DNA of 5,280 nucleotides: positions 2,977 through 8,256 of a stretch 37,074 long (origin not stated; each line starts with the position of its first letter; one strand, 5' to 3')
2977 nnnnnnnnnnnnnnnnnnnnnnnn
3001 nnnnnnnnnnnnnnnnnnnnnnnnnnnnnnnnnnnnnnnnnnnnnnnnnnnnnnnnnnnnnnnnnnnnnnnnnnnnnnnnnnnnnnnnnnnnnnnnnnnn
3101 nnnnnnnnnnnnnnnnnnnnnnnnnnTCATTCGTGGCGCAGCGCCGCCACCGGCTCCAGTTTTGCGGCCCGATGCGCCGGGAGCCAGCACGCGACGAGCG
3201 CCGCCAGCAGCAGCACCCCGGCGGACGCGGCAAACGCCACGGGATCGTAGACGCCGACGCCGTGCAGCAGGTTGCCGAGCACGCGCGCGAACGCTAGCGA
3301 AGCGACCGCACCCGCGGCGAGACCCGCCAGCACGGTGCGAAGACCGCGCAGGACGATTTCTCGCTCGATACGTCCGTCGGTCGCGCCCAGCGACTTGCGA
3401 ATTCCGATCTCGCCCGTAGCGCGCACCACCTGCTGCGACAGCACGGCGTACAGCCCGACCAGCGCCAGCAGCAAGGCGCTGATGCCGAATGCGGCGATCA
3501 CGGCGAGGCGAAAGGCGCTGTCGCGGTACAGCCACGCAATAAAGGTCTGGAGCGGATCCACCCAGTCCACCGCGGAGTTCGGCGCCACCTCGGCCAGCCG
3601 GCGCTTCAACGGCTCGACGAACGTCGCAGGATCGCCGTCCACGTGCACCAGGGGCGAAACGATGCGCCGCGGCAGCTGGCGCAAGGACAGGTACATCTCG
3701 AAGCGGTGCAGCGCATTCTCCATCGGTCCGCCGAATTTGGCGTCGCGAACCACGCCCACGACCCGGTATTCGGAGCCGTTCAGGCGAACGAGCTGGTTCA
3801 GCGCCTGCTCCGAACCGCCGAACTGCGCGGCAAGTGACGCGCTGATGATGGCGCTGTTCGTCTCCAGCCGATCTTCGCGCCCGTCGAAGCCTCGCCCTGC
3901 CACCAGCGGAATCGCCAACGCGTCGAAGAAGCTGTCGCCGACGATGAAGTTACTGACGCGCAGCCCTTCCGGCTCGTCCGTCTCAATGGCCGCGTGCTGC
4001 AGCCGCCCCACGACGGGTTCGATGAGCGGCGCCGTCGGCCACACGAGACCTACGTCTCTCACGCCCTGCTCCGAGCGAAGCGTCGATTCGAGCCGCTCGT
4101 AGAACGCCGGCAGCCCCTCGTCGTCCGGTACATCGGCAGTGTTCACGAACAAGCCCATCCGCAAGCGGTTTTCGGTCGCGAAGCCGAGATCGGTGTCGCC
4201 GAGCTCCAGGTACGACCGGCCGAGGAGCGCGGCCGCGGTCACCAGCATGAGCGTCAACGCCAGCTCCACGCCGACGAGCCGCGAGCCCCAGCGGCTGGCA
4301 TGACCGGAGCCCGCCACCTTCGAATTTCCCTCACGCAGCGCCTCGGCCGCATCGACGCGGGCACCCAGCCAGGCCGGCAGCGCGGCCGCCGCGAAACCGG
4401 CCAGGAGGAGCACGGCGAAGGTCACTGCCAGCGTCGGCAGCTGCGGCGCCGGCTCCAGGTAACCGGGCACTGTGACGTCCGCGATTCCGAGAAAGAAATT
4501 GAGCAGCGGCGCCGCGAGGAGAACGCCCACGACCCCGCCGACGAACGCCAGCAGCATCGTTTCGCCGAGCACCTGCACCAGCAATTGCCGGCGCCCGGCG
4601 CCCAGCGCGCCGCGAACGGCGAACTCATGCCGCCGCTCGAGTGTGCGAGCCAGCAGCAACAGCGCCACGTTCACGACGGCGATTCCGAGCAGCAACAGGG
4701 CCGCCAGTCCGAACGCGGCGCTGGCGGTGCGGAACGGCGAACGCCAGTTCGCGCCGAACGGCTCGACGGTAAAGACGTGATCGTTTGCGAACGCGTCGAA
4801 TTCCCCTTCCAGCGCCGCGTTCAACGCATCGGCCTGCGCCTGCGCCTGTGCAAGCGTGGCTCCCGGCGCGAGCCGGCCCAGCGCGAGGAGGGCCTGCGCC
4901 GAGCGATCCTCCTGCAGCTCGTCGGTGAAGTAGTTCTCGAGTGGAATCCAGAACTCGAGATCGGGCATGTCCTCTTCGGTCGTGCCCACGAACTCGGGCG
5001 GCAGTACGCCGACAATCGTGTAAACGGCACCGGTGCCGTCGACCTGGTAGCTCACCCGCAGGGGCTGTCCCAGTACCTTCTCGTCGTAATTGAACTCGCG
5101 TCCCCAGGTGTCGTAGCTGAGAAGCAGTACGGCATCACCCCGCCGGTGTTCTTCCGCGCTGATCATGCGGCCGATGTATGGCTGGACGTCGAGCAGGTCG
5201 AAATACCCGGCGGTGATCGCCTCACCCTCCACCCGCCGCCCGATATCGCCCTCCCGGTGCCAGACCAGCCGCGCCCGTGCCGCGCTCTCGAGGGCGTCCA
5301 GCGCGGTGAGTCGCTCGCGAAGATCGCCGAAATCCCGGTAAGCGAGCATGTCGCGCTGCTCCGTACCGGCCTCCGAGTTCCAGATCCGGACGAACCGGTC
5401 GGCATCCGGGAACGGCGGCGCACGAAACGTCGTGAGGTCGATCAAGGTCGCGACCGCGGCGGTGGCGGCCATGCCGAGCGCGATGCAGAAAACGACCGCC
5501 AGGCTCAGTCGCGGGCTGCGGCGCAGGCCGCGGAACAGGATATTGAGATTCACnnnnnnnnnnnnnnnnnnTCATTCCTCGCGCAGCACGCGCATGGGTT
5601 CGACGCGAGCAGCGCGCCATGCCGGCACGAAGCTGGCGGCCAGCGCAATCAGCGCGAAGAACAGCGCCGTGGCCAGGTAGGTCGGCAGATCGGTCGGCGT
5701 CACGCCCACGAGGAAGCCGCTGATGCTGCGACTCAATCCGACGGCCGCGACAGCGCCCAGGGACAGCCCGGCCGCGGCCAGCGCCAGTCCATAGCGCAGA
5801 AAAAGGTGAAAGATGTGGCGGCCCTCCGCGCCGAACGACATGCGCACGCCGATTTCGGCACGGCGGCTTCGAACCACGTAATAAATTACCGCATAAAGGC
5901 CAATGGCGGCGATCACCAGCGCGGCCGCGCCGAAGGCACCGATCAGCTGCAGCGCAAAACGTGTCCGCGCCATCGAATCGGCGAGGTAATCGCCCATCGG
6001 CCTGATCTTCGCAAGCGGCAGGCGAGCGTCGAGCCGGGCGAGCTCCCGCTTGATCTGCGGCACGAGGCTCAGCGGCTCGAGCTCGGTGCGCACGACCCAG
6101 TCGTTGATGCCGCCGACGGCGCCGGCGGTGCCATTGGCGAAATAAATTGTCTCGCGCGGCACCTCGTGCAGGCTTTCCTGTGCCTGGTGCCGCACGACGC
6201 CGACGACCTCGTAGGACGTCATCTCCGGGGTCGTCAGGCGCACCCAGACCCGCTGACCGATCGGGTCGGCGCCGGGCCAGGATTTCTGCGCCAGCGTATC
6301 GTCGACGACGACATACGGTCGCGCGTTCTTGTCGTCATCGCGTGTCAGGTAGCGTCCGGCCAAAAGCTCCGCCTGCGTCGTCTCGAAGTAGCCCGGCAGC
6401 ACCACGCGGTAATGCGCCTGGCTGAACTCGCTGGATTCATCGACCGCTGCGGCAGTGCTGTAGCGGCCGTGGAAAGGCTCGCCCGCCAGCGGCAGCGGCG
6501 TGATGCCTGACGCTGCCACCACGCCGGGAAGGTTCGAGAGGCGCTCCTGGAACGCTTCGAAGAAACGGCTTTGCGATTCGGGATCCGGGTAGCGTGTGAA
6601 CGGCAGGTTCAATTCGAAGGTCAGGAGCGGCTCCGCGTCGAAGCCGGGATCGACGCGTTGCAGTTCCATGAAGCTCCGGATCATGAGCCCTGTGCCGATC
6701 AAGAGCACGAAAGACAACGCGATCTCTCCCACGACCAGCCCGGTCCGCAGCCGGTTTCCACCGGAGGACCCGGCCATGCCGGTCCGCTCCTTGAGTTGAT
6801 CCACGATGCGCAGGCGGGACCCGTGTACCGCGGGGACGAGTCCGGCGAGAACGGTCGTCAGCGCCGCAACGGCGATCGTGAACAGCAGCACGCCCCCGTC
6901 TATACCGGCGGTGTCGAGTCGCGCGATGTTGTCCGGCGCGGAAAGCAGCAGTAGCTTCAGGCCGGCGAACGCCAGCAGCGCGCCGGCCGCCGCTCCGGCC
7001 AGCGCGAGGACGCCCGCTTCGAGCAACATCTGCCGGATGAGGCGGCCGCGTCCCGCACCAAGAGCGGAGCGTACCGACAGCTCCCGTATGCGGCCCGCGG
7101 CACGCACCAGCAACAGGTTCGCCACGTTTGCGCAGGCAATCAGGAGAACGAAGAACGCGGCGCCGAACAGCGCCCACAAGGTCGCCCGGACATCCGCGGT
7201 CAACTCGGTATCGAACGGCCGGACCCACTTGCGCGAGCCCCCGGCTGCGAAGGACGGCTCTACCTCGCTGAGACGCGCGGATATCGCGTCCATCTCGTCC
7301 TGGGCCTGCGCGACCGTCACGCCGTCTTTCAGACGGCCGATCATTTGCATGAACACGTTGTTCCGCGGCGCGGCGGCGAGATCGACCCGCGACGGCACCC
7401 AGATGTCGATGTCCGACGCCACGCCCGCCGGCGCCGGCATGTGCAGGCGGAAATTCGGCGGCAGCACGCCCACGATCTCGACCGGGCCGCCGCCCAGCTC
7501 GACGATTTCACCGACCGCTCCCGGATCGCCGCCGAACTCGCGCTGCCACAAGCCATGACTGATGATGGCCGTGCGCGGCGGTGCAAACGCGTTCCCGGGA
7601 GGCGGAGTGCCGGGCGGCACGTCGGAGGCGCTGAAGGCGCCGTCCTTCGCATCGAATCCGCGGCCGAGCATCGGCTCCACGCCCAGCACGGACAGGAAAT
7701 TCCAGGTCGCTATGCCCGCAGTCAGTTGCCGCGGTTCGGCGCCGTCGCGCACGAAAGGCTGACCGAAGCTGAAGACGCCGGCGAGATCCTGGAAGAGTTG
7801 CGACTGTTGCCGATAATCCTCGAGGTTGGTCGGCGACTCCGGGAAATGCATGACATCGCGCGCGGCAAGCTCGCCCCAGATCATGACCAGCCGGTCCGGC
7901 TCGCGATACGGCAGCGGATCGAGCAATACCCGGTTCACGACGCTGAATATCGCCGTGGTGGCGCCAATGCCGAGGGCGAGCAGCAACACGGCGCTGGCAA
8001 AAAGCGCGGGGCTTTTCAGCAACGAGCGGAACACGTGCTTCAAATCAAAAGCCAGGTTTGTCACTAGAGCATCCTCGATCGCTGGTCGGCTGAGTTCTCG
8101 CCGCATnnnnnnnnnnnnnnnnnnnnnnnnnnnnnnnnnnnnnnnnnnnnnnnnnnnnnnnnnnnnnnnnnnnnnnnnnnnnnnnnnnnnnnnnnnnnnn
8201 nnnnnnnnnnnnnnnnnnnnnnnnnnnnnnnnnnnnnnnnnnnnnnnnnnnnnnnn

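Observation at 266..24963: Nine intact ADOP-type permease paralogues plus one relic in a single co-oriented array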

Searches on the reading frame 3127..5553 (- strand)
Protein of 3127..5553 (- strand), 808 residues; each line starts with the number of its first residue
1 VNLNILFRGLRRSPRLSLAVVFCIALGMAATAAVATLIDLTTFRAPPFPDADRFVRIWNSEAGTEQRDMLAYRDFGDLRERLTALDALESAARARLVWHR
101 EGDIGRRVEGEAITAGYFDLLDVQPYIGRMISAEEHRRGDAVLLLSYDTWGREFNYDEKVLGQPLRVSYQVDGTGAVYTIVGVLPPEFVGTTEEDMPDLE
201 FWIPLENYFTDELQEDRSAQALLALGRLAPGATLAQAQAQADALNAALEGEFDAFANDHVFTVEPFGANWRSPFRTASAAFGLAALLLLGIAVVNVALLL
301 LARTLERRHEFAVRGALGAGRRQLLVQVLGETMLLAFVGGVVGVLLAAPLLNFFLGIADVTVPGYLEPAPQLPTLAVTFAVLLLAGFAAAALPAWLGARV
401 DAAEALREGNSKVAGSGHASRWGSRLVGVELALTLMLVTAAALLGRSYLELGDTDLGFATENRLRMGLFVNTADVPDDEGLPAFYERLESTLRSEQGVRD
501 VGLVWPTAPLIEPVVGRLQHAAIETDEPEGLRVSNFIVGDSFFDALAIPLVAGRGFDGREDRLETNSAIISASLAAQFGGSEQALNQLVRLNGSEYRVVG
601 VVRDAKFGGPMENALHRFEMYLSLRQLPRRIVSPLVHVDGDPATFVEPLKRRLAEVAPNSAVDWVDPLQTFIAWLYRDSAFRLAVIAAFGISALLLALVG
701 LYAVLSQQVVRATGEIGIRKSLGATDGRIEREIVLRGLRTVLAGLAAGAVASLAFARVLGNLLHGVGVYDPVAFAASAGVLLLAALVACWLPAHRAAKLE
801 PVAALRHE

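Call 6: search_protein_families(library=ncbifam, proteins=[window:3127-5553:-], max_evalue=0.00001)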
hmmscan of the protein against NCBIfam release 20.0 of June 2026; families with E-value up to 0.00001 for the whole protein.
window:3127-5553:- (808 aa): 3 families
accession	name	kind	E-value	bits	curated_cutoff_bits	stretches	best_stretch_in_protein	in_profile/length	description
TIGR03434.1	ADOP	subfamily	1.6e-182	608.6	622.3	1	7-808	9-803/803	ADOP family duplicated permease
NF007826.0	PRK10535.1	equivalog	8.8e-18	63.9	966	2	99-406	358-645/648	macrolide ABC transporter ATP-binding protein/permease MacB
TIGR02213.1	lolE_release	exception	4.6e-06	25.8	540.35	0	282-360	270-352/411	lipoprotein-releasing ABC transporter permease subunit LolE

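Call 7: search_protein_families(library=pfam, proteins=[window:3127-5553:-], max_evalue=0.001)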
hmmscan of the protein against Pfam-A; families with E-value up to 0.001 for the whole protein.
window:3127-5553:- (808 aa): 2 families
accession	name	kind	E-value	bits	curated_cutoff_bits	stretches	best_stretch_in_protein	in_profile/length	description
PF12704.14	MacB_PCD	-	2.9e-35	122.9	27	2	18-243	2-206/207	MacB-like periplasmic core domain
PF02687.27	FtsX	-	2.2e-27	95.9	25.5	2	688-801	2-120/120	FtsX-like permease C-terminal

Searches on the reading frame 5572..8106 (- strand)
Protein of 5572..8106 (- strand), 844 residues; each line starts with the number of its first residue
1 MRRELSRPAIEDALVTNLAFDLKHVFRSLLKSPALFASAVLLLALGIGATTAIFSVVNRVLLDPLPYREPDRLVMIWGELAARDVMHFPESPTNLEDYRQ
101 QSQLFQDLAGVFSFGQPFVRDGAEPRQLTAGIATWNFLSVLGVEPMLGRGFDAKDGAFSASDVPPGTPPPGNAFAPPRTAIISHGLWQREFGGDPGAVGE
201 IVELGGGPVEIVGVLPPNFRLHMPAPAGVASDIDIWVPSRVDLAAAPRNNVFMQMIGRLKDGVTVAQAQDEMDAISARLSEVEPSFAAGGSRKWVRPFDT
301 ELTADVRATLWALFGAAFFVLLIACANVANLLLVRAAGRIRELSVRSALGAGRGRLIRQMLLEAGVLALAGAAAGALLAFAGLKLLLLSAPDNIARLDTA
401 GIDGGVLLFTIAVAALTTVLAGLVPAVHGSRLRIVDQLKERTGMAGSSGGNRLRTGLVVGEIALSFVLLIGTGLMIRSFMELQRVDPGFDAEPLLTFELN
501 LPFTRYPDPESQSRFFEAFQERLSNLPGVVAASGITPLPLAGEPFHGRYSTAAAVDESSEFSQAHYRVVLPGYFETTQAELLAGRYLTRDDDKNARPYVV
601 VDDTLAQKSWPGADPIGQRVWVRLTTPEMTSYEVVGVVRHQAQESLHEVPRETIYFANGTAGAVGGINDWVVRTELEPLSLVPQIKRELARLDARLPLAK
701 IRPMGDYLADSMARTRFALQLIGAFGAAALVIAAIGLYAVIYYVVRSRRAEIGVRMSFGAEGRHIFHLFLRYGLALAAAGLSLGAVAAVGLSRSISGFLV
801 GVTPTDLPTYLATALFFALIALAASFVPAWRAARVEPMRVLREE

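Call 6: search_protein_families(library=ncbifam, proteins=[window:5572-8106:-], max_evalue=0.00001)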
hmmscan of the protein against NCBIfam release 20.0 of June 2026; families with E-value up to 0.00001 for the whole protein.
window:5572-8106:- (844 aa): 3 families
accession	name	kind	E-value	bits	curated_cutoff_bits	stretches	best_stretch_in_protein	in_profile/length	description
TIGR03434.1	ADOP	subfamily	1.6e-248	826.9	622.3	1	19-844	2-803/803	ADOP family duplicated permease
NF007826.0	PRK10535.1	equivalog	1.2e-17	63.4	966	2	194-438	416-645/648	macrolide ABC transporter ATP-binding protein/permease MacB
TIGR02212.1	lolCE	equivalog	3.3e-07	29.6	362.45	0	730-844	277-411/411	lipoprotein-releasing ABC transporter permease subunit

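Call 7: search_protein_families(library=pfam, proteins=[window:5572-8106:-], max_evalue=0.001)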
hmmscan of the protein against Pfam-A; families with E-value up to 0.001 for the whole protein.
window:5572-8106:- (844 aa): 2 families
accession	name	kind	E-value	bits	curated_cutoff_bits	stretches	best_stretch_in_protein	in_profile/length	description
PF12704.14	MacB_PCD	-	6.9e-30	105.3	27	2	39-274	4-206/207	MacB-like periplasmic core domain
PF02687.27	FtsX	-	7.3e-24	84.6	25.5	2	724-837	2-120/120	FtsX-like permease C-terminal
